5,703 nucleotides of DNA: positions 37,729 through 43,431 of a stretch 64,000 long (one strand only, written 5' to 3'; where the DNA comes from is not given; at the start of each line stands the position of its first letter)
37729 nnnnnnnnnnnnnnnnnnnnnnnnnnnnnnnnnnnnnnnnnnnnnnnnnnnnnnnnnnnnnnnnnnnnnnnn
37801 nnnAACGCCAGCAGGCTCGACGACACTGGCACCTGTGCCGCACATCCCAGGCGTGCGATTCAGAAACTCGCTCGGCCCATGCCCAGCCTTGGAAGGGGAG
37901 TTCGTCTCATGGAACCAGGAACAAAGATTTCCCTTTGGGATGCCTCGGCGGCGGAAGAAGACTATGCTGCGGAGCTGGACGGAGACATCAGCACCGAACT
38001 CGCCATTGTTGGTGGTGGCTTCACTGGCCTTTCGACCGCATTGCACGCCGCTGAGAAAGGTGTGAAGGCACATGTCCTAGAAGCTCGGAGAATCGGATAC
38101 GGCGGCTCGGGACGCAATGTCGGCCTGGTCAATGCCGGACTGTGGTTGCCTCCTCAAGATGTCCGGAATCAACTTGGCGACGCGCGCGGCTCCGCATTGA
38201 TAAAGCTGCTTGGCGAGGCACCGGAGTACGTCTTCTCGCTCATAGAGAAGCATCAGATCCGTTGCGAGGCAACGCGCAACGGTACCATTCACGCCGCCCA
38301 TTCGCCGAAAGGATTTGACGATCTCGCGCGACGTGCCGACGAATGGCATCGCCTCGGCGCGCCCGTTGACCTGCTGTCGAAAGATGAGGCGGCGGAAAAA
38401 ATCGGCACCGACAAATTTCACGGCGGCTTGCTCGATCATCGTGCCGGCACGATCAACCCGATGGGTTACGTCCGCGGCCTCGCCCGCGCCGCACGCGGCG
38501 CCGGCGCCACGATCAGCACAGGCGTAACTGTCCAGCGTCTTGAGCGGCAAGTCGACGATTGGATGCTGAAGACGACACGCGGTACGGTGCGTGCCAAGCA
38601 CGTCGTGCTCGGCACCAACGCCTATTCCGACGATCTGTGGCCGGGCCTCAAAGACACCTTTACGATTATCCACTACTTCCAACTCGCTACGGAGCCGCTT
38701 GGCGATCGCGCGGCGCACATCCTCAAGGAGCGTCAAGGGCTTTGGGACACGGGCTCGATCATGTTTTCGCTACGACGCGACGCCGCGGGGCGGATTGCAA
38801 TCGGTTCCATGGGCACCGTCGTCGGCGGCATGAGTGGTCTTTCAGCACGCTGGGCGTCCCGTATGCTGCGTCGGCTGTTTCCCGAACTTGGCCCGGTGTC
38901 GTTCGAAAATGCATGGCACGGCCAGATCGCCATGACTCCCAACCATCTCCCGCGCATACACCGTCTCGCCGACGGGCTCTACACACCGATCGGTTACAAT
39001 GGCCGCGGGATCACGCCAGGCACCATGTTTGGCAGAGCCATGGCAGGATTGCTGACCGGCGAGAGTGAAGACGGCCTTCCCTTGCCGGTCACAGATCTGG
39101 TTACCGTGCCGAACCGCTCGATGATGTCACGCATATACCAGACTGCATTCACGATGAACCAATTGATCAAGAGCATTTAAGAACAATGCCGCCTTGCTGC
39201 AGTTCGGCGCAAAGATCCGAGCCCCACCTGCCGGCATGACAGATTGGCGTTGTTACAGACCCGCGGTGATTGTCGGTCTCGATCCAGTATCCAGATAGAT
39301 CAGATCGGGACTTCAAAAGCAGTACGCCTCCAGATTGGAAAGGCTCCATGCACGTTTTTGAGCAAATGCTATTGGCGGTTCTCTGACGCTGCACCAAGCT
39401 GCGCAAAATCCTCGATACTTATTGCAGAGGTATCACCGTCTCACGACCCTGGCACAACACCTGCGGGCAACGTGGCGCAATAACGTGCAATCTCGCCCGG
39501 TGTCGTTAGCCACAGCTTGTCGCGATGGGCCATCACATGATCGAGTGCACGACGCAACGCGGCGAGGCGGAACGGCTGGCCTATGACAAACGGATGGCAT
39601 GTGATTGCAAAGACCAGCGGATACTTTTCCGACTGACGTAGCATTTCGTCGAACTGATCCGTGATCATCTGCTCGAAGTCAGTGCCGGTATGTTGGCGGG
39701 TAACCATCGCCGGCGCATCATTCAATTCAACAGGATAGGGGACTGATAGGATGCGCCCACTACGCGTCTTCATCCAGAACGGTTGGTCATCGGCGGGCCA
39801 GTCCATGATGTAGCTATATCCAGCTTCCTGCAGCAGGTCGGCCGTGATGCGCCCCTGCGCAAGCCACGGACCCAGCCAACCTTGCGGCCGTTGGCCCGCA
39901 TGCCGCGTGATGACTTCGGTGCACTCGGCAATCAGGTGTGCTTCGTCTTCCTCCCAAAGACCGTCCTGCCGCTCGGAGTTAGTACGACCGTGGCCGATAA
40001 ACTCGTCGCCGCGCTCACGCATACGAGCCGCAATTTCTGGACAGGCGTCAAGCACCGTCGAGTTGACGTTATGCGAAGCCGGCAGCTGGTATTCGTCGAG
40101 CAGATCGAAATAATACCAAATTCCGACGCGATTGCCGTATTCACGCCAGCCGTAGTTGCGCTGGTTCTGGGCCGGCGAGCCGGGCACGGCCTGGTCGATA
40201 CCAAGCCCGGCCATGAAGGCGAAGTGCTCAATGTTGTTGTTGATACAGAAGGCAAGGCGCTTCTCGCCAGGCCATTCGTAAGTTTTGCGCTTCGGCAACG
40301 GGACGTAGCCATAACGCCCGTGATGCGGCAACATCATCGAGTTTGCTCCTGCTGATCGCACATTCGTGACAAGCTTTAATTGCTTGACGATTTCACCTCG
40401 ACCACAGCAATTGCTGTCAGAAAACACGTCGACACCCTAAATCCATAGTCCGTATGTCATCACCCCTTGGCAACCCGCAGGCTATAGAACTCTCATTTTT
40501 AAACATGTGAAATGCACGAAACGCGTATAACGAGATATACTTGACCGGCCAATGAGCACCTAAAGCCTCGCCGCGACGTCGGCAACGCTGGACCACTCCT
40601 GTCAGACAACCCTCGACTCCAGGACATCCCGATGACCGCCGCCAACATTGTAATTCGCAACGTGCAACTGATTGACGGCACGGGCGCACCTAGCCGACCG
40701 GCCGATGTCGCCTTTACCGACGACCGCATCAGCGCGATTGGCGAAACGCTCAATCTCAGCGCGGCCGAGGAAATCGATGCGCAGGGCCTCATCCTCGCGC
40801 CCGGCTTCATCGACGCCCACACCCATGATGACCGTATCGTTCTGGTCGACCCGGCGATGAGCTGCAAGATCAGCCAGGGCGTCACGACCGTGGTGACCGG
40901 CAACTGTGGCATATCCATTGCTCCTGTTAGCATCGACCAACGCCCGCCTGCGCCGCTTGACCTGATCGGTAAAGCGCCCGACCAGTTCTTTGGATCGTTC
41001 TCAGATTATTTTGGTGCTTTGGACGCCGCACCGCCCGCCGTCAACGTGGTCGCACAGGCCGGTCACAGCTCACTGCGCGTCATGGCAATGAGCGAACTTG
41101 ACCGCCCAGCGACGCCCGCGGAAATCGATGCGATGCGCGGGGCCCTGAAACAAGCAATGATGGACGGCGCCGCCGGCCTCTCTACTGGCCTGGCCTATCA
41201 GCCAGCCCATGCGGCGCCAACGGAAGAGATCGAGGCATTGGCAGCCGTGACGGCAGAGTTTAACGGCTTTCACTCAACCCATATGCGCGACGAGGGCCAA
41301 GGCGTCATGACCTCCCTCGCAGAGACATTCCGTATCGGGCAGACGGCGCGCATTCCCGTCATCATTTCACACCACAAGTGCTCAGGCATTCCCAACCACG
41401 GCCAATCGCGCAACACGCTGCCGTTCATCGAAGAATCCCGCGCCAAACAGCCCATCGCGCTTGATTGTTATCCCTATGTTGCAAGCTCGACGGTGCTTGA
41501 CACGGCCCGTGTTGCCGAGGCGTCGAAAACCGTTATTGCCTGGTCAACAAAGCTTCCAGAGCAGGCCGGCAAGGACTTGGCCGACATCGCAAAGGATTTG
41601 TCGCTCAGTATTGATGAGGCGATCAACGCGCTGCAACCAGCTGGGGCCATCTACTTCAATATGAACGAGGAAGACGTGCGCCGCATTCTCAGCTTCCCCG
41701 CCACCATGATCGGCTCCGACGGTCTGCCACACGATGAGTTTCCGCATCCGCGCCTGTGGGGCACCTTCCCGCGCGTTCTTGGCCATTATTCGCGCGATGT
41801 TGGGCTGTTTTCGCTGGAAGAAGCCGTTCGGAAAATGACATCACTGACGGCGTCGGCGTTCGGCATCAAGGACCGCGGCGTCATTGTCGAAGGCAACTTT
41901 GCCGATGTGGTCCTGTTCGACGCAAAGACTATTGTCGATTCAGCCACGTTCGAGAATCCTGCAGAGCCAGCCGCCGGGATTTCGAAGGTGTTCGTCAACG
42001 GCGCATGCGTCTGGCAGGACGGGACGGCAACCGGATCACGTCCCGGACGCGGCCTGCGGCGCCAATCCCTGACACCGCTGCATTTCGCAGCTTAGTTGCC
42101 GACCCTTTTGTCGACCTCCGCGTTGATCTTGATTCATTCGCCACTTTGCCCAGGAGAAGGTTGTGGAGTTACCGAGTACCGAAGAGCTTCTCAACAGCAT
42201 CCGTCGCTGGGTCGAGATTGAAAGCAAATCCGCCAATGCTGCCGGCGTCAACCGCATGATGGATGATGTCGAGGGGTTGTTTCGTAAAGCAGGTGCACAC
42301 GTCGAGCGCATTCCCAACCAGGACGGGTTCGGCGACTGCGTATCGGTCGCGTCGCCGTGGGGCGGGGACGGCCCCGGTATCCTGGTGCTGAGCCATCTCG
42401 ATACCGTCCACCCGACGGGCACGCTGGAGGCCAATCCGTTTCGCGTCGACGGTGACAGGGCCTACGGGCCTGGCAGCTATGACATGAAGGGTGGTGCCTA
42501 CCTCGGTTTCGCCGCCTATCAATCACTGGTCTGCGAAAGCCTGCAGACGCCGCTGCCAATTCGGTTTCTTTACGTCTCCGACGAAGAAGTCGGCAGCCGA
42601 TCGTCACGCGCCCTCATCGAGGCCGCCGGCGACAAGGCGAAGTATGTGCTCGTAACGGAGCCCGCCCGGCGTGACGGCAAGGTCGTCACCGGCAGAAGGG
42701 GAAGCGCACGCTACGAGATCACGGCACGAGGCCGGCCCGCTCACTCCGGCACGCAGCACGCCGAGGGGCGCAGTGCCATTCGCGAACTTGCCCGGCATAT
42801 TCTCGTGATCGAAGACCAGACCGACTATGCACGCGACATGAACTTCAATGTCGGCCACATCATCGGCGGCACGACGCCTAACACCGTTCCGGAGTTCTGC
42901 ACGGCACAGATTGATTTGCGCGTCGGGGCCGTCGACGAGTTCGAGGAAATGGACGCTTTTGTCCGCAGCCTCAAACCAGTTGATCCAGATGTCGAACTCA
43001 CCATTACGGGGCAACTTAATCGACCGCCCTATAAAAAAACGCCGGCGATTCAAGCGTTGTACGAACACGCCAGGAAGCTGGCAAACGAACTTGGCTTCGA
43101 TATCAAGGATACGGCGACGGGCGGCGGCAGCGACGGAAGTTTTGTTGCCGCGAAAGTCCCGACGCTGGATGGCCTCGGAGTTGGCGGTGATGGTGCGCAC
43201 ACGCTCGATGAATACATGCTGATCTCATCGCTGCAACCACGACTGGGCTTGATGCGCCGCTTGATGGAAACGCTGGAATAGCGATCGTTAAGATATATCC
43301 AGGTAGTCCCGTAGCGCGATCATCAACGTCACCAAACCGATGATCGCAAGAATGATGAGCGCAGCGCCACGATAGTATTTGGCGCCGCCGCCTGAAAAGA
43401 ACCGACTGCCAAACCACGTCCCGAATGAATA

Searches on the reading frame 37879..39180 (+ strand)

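Call 5: search_protein_families(library=pfam, proteins=[window:37879-39180:+])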
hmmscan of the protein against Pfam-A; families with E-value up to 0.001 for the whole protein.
window:37879-39180:+ (433 aa): 4 families
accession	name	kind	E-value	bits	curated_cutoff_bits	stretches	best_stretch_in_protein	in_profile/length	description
PF01266.30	DAO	-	3e-61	208.4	27.9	1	41-390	2-352/353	FAD dependent oxidoreductase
PF13738.12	Pyr_redox_3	-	5.5e-07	29.6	30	0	197-268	83-155/305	Pyridine nucleotide-disulphide oxidoreductase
PF07992.20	Pyr_redox_2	-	7.5e-05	22.7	26.1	1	35-71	142-175/291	Pyridine nucleotide-disulphide oxidoreductase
PF13450.12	NAD_binding_8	-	0.00048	20.8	21.9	1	43-72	1-30/68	NAD(P)-binding Rossmann-like domain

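Call 6: search_protein_families(library=ncbifam, proteins=[window:37879-39180:+])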
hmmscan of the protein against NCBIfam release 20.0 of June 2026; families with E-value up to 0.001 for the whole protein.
window:37879-39180:+ (433 aa): 32 families (the best 25 are shown)
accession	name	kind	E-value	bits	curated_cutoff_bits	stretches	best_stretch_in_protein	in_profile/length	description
NF050086.1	pipecolate_AmaA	exception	1.6e-141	471.8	600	1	18-426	5-414/425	L-pipecolate oxidase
TIGR03329.1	Phn_aa_oxid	hypoth_equivalog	1.4e-36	126.3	632.8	1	25-397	11-396/460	putative aminophosphonate oxidoreductase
NF002480.1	PRK01747.1-1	equivalog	1.2e-21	76.8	540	1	29-253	239-455/645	bifunctional tRNA (5-methylaminomethyl-2-thiouridine)(34)-methyltransferase MnmC2/FAD-dependent 5-carboxymethylaminomethyl-2-thiouridine(34)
TIGR03197.1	MnmC_Cterm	equivalog_domain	2.7e-21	76.1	174.2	1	41-252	2-205/400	FAD-dependent 5-carboxymethylaminomethyl-2-thiouridine(34) oxidoreductase MnmC1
TIGR02352.1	thiamin_ThiO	equivalog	1.2e-15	57.5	250.8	1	42-394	2-349/351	glycine oxidase ThiO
TIGR03364.1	HpnW_proposed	hypoth_equivalog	4.4e-14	52.3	285.1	1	40-257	2-204/365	TIGR03364 family FAD-dependent oxidoreductase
NF001933.0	PRK00711.1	subfamily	7.5e-12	45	383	1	120-396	121-403/429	D-amino acid dehydrogenase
TIGR01373.1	soxB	subfamily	2.4e-11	43.1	529.45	1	40-249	32-239/407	sarcosine oxidase subunit beta family protein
NF008425.0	PRK11259.1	equivalog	2.3e-10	40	257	1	161-263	113-218/377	N-methyl-L-tryptophan oxidase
NF008726.1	PRK11728.1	equivalog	5.8e-10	38.5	299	1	40-253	2-205/389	L-2-hydroxyglutarate oxidase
NF009074.0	PRK12409.1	equivalog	2.3e-08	33.6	494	1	110-236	110-238/410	D-amino acid dehydrogenase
TIGR04046.1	MSMEG_0569_nitr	hypoth_equivalog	1.8e-06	27.2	498.35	0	206-260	85-140/400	MSMEG_0569 family flavin-dependent oxidoreductase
NF005313.0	PRK06847.1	subfamily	6.1e-06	25.4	372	0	40-70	6-36/375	hypothetical protein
NF009906.0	PRK13369.1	equivalog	6.4e-06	25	352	0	39-88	7-56/502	glycerol-3-phosphate dehydrogenase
TIGR03467.1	HpnE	equivalog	1.2e-05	24.8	283.05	1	42-76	2-35/430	hydroxysqualene dehydroxylase HpnE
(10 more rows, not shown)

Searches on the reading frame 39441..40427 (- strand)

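Call 31: search_protein_families(library=pfam, max_evalue=1e-8, proteins=[window:39441-40427:-])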
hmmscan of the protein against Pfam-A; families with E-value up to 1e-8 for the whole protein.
window:39441-40427:- (328 aa): 0 families

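Call 63: search_protein_families(library=ncbifam, max_evalue=1e-15, proteins=[window:39441-40427:-])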
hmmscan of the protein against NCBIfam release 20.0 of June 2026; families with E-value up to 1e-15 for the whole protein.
window:39441-40427:- (328 aa): 1 family
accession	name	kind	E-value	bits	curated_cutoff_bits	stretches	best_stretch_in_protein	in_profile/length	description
TIGR03212.1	uraD_N-term-dom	equivalog_domain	3.9e-35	121.3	424.6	1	81-317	54-291/297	allantoinase PuuE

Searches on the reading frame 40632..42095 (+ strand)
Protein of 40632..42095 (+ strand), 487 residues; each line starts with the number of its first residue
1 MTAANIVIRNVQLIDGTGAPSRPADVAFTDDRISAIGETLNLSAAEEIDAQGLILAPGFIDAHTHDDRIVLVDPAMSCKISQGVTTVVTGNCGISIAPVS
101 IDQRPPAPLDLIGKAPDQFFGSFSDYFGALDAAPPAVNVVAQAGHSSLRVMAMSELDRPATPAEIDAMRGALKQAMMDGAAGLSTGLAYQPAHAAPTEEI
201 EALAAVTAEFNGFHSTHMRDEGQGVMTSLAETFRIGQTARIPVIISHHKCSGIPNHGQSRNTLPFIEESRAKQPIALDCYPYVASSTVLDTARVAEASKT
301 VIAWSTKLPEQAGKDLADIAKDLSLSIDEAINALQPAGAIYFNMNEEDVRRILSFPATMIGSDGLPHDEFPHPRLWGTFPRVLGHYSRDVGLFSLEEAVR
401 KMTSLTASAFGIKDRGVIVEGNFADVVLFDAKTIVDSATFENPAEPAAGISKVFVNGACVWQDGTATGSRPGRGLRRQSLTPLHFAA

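Call 31: search_protein_families(library=pfam, max_evalue=1e-8, proteins=[window:40632-42095:+])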
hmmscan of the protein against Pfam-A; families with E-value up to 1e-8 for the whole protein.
window:40632-42095:+ (487 aa): 2 families
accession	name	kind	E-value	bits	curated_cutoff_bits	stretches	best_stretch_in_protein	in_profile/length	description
PF07969.17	Amidohydro_3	-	5.9e-37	128.7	29.7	2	46-231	1-188/472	Amidohydrolase family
PF01979.26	Amidohydro_1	-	6.8e-10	39.1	25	0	377-457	262-342/345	Amidohydrolase family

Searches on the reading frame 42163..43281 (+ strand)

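Call 31: search_protein_families(library=pfam, max_evalue=1e-8, proteins=[window:42163-43281:+])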
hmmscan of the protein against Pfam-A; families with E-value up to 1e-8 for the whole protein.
window:42163-43281:+ (372 aa): 2 families
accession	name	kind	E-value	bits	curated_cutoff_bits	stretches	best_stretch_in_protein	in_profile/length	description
PF01546.33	Peptidase_M20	-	3e-31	109.4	24.6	1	75-369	2-205/206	Peptidase family M20/M25/M40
PF07687.19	M20_dimer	-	2.5e-18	66.4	21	1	176-265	1-90/107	Peptidase dimerisation domain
